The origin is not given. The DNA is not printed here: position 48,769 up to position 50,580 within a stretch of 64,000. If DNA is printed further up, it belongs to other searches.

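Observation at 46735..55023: Candidate undescribed synthase-dependent exopolysaccharide system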

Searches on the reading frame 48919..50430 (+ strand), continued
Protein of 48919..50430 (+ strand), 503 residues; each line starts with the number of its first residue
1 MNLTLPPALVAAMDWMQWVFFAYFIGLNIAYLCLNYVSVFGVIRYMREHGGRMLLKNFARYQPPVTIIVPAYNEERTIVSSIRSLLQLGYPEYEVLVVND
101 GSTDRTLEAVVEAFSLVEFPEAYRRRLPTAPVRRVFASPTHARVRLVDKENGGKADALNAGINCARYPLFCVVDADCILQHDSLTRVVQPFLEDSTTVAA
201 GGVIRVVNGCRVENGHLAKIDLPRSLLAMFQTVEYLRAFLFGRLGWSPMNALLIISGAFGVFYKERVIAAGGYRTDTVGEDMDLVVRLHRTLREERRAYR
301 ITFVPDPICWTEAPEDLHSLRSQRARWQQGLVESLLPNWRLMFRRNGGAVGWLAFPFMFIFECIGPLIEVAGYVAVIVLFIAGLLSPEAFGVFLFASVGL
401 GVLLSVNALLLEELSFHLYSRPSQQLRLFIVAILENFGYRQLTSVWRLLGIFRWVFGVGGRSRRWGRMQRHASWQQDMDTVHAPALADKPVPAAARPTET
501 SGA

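Call 39: search_solved_structures(query=A1, max_evalue=0.001, show_alignments=1)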
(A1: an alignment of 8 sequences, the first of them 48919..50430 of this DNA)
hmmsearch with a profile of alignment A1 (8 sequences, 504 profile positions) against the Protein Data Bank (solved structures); distinct sequences matched with E-value up to 0.001: 27.
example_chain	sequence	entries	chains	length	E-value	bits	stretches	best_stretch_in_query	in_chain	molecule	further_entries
2z87_A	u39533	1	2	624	4.3e-14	55.3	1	61-115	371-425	Chondroitin synthase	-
2z86_A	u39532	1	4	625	4.3e-14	55.3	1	61-115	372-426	Chondroitin synthase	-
6p61_A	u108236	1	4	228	7e-12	48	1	60-110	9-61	Glycosyltransferase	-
5hea_A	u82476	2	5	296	6.2e-10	41.6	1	66-107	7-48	Putative glycosyltransferase (GalT1)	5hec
5ej1_A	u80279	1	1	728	8.3e-09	37.9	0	64-197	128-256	Putative cellulose synthase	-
4hg6_A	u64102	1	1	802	1.1e-08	37.4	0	64-197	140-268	Cellulose Synthase Subunit A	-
4p00_A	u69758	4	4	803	1.1e-08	37.4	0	64-197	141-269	Cellulose Synthase A subunit | Cellulose Synthase subunit A | Putative cellulose synthase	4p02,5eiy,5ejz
6yv7_B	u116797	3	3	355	1.2e-07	34.1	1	61-111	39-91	Glycosyl transferase, family 2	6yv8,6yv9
6yv7_A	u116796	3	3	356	1.2e-07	34.1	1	61-111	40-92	Glycosyl transferase, family 2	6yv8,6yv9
8vh7_A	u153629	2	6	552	1.3e-07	33.9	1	56-110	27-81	Heparosan synthase B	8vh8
8viw_A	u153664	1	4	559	1.3e-07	33.9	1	56-110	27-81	Heparosan synthase B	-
5tze_C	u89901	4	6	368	9.2e-07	31.1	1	67-111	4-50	Glycosyl transferase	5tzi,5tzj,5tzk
5tz8_A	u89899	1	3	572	1.7e-06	30.2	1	67-111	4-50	Glycosyl transferase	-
5eke_A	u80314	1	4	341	3.6e-06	29.2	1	66-116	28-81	Uncharacterized glycosyltransferase sll0501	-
5ekp_C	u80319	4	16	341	4.6e-06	28.8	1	66-116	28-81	Uncharacterized glycosyltransferase sll0501 | Glycosyltransferase sll0501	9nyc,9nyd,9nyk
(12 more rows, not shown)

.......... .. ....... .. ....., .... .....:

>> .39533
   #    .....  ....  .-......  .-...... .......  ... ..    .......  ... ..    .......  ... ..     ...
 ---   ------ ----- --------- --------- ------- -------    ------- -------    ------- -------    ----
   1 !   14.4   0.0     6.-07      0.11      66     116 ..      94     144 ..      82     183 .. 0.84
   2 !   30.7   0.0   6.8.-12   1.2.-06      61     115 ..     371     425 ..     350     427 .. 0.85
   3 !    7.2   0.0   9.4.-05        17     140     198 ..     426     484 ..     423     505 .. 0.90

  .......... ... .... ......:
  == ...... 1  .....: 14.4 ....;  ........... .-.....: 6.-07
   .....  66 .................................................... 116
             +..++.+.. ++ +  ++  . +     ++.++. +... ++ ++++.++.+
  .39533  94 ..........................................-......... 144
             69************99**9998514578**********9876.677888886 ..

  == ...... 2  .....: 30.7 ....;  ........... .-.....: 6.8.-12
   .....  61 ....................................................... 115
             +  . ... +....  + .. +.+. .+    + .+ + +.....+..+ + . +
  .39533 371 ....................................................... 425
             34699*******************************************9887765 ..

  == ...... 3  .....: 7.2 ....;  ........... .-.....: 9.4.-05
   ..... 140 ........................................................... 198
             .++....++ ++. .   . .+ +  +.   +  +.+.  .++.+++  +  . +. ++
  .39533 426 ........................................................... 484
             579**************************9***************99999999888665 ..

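Call 43: search_dna_similar(query=window:48919-50430:+, collection=plasmids, mode=protein, max_evalue=1e-30, max_rows=25)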
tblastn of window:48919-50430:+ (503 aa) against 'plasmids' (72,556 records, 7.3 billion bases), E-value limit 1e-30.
Records with a match: 30; places in all: 31; records where one place covers at least 80% of the query: 15.
Best place of each record, by identity: <60% 30.
By first word of the organism name: Bacillus 10; Mesorhizobium 3; Deinococcus 2; Sphingomonas 2; Novosphingobium 2; Paenibacillus 1; Halosolutus 1; Salinirubellus 1; Haloarcula 1; Erythrobacter 1; and 6 more.
By predicted mobility (MOB-suite, as given by PLSDB): non-mobilizable 20; conjugative 9; mobilizable 1.
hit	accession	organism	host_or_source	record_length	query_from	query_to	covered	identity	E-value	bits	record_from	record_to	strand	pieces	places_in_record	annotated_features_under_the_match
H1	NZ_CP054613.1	Paenibacillus cellulosilyticus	cell culture,soil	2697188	15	482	93%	43.5%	1e-120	396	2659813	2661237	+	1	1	none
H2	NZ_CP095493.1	Halosolutus gelatinilyticus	cell culture,saline soil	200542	16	470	90%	44.3%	5e-95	322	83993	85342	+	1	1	glycosyltransferase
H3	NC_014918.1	Mesorhizobium ciceri biovar biserrulae WSM1271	-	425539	14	470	91%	42.1%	1e-112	373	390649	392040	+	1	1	glycosyltransferase family 2 protein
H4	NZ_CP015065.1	Mesorhizobium ciceri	Astragalus pelecinus,Pure Sample,Plant ...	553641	14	470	91%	42.1%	1e-112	373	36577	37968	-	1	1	glycosyltransferase family 2 protein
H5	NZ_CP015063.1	Mesorhizobium ciceri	Cicer arietinum,Pure Sample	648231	14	470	91%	42.1%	4e-112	372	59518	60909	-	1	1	glycosyltransferase family 2 protein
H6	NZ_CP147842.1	Salinirubellus sp. SYNS196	cell cuture,sediment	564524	18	472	90%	41.8%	4e-101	340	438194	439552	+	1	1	glycosyltransferase family 2 protein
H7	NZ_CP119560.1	Haloarcula halophila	cell culture,sediment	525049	61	477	83%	45.5%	3e-98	332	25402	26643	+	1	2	glycosyltransferase family 2 protein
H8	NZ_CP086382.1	Deinococcus radiophilus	Harpadon nehereus,cell culture,2 Mrad ...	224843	16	488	94%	38.3%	1e-88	304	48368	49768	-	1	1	glycosyltransferase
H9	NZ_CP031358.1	Erythrobacter aureus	marine sediment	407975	64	451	77%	46.0%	3e-99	335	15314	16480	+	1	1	glycosyltransferase family 2 protein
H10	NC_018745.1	Emticicia oligotrophica DSM 17448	warm spring water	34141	16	472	91%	37.9%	3e-93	317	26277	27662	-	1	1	glycosyltransferase family 2 protein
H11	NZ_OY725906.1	Bacteroides finegoldii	-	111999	27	494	93%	36.0%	2e-95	323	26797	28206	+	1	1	glycosyltransferase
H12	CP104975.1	Devosia sp. A8/3-2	Oxytropis tragacanthoides,cell ...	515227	9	467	91%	35.8%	1e-70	252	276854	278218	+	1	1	glycosyltransferase | hypothetical protein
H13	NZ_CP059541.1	Planococcus maritimus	single cell,shrimp paste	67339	24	479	91%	35.9%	2e-83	289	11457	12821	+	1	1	glycosyltransferase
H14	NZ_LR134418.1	Legionella adelaidensis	environmental,Cooling tower water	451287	8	465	91%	28.8%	2e-72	257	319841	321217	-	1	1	glycosyltransferase | HEAT repeat domain-containing protein | NAD-dependent epimerase/dehydratase family protein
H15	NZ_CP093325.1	Bacillus sp. N5-665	whole organism,peat soil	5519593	59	493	86%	29.6%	7e-46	179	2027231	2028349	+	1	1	none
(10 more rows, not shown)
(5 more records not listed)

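Call 45: get_annotated_region(hit=H3, flank=7000)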
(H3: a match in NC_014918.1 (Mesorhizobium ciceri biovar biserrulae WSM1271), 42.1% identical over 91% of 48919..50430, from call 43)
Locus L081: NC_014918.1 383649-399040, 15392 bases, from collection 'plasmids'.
description: Mesorhizobium ciceri biovar biserrulae WSM1271 plasmid pMESCI01, complete sequence
organism: Mesorhizobium ciceri biovar biserrulae WSM1271 (NCBI taxid 765698)
taxonomy: Bacteria; Pseudomonadota; Alphaproteobacteria; Hyphomicrobiales; Phyllobacteriaceae; Mesorhizobium; Mesorhizobium ciceri; Mesorhizobium ciceri biovar biserrulae WSM1271
host: -; source: -; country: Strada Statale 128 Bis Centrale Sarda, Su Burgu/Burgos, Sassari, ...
typing (MOB-suite, as given by PLSDB): non-mobilizable
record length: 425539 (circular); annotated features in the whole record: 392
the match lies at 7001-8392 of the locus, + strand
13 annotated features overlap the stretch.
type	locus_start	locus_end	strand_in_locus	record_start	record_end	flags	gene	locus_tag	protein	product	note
CDS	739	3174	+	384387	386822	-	-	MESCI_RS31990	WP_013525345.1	ATP-binding protein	-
CDS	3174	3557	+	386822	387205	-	-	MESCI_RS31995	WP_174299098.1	response regulator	-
CDS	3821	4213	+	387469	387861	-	-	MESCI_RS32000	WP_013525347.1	response regulator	GO:0000160 - phosphorelay signal transduction system [Evidence IEA]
CDS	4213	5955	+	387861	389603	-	-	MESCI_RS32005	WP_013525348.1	YaiO family outer membrane beta-barrel protein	GO:0008150 - biological_process [Evidence IEA]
CDS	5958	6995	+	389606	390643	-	-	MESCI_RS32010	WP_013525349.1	HEAT repeat domain-containing protein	-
CDS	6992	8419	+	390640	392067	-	-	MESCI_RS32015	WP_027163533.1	glycosyltransferase family 2 protein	-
CDS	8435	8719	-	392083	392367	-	-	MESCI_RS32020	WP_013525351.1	Hpt domain-containing protein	-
CDS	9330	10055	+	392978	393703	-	-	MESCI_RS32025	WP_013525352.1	HemK/PrmC family methyltransferase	GO:0032259 - methylation [Evidence IEA]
CDS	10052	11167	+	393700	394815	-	-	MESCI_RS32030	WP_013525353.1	hypothetical protein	-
CDS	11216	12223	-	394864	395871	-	nadE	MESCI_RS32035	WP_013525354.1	NAD(+) synthase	GO:0009435 - NAD biosynthetic process [Evidence IEA]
CDS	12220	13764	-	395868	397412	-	-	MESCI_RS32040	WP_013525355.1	class I adenylate-forming enzyme family protein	-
CDS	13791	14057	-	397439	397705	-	-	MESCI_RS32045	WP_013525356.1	acyl carrier protein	GO:0006633 - fatty acid biosynthetic process [Evidence IEA]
CDS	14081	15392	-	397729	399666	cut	asnB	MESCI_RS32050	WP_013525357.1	asparagine synthase (glutamine-hydrolyzing)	GO:0006529 - asparagine biosynthetic process [Evidence IEA]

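Call 83: predict_structure(alignment_id=A3)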
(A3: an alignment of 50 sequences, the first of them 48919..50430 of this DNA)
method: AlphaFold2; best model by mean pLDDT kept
length: 503 residues; sequences in the alignment: 50
mean_pLDDT: 80.4   pTM: 0.81
mean pLDDT of the five models: 80.4, 75.0, 72.7, 72.3, 70.5
residues with pLDDT >= 90: 131; 70-90: 275; 50-70: 56; < 50: 41
segments of 3 or more residues with pLDDT < 50: 51-55, 242-251, 479-503
pLDDT, mean of each block of 10 residues (from residue 1): 81 88 83 72 64 54 93 90 90 95 94 93 88 94 95 92 95 87 86 86 80 82 88 74 43 59 92 85 84 84 73 84 86 86 78 82 88 91 90 84 77 69 89 87 91 78 60 64 41 43 37
secondary structure, 60 per line:
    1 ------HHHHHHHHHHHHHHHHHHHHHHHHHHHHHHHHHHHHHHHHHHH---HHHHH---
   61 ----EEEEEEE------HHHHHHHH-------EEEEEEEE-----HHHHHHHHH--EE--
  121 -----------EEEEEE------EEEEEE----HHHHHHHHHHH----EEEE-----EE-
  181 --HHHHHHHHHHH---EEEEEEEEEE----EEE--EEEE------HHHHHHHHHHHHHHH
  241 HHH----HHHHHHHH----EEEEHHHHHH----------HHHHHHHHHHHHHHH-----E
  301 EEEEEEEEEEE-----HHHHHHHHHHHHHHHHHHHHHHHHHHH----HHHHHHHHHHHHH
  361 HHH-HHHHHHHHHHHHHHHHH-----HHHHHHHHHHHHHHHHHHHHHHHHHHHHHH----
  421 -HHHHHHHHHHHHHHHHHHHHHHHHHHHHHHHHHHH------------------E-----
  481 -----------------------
elements in order: H7-49 H53-57 E65-71 H78-85 E93-100 H106-114 E132-137 E144-149 H154-164 E169-172 H183-193 E197-206 E211-213 E216-219 H226-243 H248-255 E260-263 H264-269 H280-294 E300-311 H317-343 H348-363 H365-381 H387-416 H422-456

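Call 85: fold_search(model_id=the predicted structure, library=pdb)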
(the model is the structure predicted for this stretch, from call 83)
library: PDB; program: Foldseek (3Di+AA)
matches with E <= 10: 1015; with E <= 0.001: 284
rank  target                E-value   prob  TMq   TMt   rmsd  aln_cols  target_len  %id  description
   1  9yq5_A                2.7e-14  1.00  0.50  0.50  15.4       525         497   14  Chlorella virus hyaluronan synthase bound to an inserted UDP-GlcA (released 2025-12-10)
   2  9yq4_A                5.4e-14  1.00  0.46  0.47  15.0       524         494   14  Chlorella virus hyaluronan synthase bound to a proofreading UDP-GlcA (released 2025-12-10)
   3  7sp7_A                6.0e-14  1.00  0.47  0.47  16.1       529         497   15  Chlorella virus hyaluronan synthase inhibited by UDP (released 2022-04-06)
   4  7sp9_A                7.0e-14  1.00  0.54  0.54   7.6       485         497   14  Chlorella virus Hyaluronan Synthase in the GlcNAc-primed channel-closed state (released 2022-04-06)
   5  7sp8_A                1.0e-13  1.00  0.47  0.47  16.1       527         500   15  Chlorella virus Hyaluronan Synthase bound to UDP-GlcNAc (released 2022-04-06)
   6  8sne_A                1.1e-13  1.00  0.56  0.57   7.6       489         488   14  Chlorella virus Hyaluronan Synthase bound to GlcA extended GlcNAc primer and UDP (released 2024-05-01)
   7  8snc_A                1.5e-13  1.00  0.56  0.56   7.2       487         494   14  Chlorella virus Hyaluronan Synthase bound to GlcA extended GlcNAc primer (released 2024-05-01)
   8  9yq2_A                1.5e-13  1.00  0.48  0.49  15.3       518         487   14  Chlorella virus hyaluronan synthase bound to DDM (released 2025-12-10)
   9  6yv7_B                2.4e-13  1.00  0.47  0.67   8.4       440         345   21  Mannosyltransferase PcManGT from Pyrobaculum calidifontis (released 2020-07-22)
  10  8smn_A                1.2e-12  1.00  0.57  0.56   7.0       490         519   13  Xenopus laevis hyaluronan synthase 1, nascent HA polymer bound state (released 2024-05-01)
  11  6yv7_A                1.3e-12  1.00  0.49  0.69   7.9       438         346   21  Mannosyltransferase PcManGT from Pyrobaculum calidifontis (released 2020-07-22)
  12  7sp6_A                1.7e-12  1.00  0.46  0.47  15.6       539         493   14  Chlorella virus hyaluronan synthase (released 2022-04-06)
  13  9kqc_A                1.9e-12  1.00  0.55  0.56   9.7       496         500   16  Chlorella virus Hyaluronan Synthase bound to VNAR (released 2025-05-14)
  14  5ej1_A                2.1e-12  1.00  0.49  0.35  12.8       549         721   17  Pre-translocation state of bacterial cellulose synthase (released 2016-03-30)
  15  8smm_A                4.7e-12  1.00  0.58  0.58   9.2       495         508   15  Xenopus laevis hyaluronan synthase 1 (released 2024-05-01)
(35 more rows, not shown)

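Call 97: search_protein_families(library=padloc, proteins=[window:48919-50430:+], max_evalue=0.001)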
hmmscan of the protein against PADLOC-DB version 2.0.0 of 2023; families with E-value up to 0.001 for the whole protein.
window:48919-50430:+ (503 aa): 0 families

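Call 99: list_cluster_members(proteins=[P0248, P0120, P0272, P0068, P0037, P0013, P0244, P0251])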
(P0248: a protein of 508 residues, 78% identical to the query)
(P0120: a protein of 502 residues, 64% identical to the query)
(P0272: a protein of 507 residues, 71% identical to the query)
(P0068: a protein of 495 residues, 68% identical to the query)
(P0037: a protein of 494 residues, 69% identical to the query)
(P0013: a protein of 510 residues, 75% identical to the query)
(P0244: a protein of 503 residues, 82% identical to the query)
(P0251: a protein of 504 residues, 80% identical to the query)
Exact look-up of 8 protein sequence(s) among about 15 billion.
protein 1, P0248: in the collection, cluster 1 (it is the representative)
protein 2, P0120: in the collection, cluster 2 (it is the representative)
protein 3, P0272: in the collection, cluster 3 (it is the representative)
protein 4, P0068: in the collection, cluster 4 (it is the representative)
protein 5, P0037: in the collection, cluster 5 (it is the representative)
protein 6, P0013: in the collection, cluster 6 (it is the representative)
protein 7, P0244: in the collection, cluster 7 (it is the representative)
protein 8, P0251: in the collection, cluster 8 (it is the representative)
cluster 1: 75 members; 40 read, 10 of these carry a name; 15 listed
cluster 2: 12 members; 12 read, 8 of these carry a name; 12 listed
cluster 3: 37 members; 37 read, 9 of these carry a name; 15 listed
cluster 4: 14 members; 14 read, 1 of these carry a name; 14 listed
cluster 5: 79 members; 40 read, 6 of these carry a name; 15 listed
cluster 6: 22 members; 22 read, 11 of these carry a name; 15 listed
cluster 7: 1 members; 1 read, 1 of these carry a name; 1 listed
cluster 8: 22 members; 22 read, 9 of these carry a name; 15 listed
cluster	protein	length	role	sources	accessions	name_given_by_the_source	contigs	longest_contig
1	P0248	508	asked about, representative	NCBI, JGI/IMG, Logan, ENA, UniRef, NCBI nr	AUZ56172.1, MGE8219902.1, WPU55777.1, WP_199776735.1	glycosyltransferase [Stenotrophomonas acidaminiphila] | glycosyltransferase family 2 protein n=1 Tax=Stenotrophomonas acidaminiphila TaxID=128780 ...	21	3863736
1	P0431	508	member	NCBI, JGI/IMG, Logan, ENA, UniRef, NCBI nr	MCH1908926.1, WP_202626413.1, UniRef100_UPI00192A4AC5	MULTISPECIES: glycosyltransferase [Stenotrophomonas] | glycosyltransferase family 2 protein n=1 Tax=Stenotrophomonas TaxID=40323 ...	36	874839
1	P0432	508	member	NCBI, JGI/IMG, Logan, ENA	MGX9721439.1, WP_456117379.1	glycosyltransferase family 2 protein [Stenotrophomonas acidaminiphila]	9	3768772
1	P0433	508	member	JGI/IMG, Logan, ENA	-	cellulose synthase/poly-beta-1,6-N-acetylglucosamine synthase-like glycosyltransferase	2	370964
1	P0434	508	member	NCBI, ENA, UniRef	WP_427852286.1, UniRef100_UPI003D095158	glycosyltransferase family 2 protein [Stenotrophomonas acidaminiphila] | glycosyltransferase family 2 protein n=1 Tax=Stenotrophomonas acidaminiphila TaxID=128780 ...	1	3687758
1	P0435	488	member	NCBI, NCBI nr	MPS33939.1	MAG: glycosyltransferase family 2 protein [Stenotrophomonas sp.] | glycosyltransferase family 2 protein [Stenotrophomonas sp.]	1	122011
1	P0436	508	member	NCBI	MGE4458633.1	MAG: glycosyltransferase family 2 protein [Stenotrophomonas sp.]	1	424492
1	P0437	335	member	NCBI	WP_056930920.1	glycosyltransferase family 2 protein, partial [Stenotrophomonas acidaminiphila]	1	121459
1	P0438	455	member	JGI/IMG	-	cellulose synthase/poly-beta-1,6-N-acetylglucosamine synthase-like glycosyltransferase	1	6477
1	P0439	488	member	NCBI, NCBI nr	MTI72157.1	MAG: glycosyltransferase family 2 protein [Stenotrophomonas sp.] | glycosyltransferase family 2 protein [Stenotrophomonas sp.]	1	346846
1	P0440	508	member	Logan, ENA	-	-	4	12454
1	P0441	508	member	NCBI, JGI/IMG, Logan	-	-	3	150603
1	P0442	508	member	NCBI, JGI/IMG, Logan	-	-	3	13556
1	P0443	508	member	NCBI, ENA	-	-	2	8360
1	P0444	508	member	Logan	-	-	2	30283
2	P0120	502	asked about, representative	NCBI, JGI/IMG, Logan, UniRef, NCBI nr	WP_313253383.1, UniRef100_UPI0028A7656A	glycosyltransferase [Stenotrophomonas sp.] | glycosyltransferase family 2 protein n=1 Tax=Stenotrophomonas sp. TaxID=69392 ...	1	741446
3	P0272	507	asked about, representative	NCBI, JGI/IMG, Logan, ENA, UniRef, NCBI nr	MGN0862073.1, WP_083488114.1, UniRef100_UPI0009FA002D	MAG: glycosyltransferase [Stenotrophomonas koreensis] | cellulose synthase/poly-beta-1,6-N-acetylglucosamine synthase-like glycosyltransferase | glycosyltransferase family 2 protein n=1 Tax=Stenotrophomonas koreensis TaxID=266128 ...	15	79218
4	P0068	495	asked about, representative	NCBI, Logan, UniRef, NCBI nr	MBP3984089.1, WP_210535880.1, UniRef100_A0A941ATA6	glycosyltransferase [Pseudoxanthomonas helianthi] | Glycosyltransferase n=1 Tax=Pseudoxanthomonas helianthi TaxID=1453541 ... | glycosyltransferase family 2 protein [Pseudoxanthomonas helianthi]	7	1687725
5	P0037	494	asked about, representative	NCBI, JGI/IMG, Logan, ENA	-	-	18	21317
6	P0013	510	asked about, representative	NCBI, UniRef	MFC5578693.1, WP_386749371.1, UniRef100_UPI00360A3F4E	glycosyltransferase family 2 protein [Lysobacter niabensis] | glycosyltransferase family 2 protein n=1 Tax=Agrilutibacter niabensis TaxID=380628 ...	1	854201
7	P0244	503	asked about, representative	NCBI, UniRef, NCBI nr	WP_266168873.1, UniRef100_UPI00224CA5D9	glycosyltransferase family 2 protein [Dyella subtropica] | glycosyltransferase family 2 protein n=1 Tax=Dyella subtropica TaxID=2992127 ... | glycosyltransferase [Dyella subtropica]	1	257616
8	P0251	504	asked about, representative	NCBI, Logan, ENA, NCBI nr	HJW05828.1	MAG TPA: glycosyltransferase [Rhodanobacter sp.] | glycosyltransferase [Rhodanobacter sp.]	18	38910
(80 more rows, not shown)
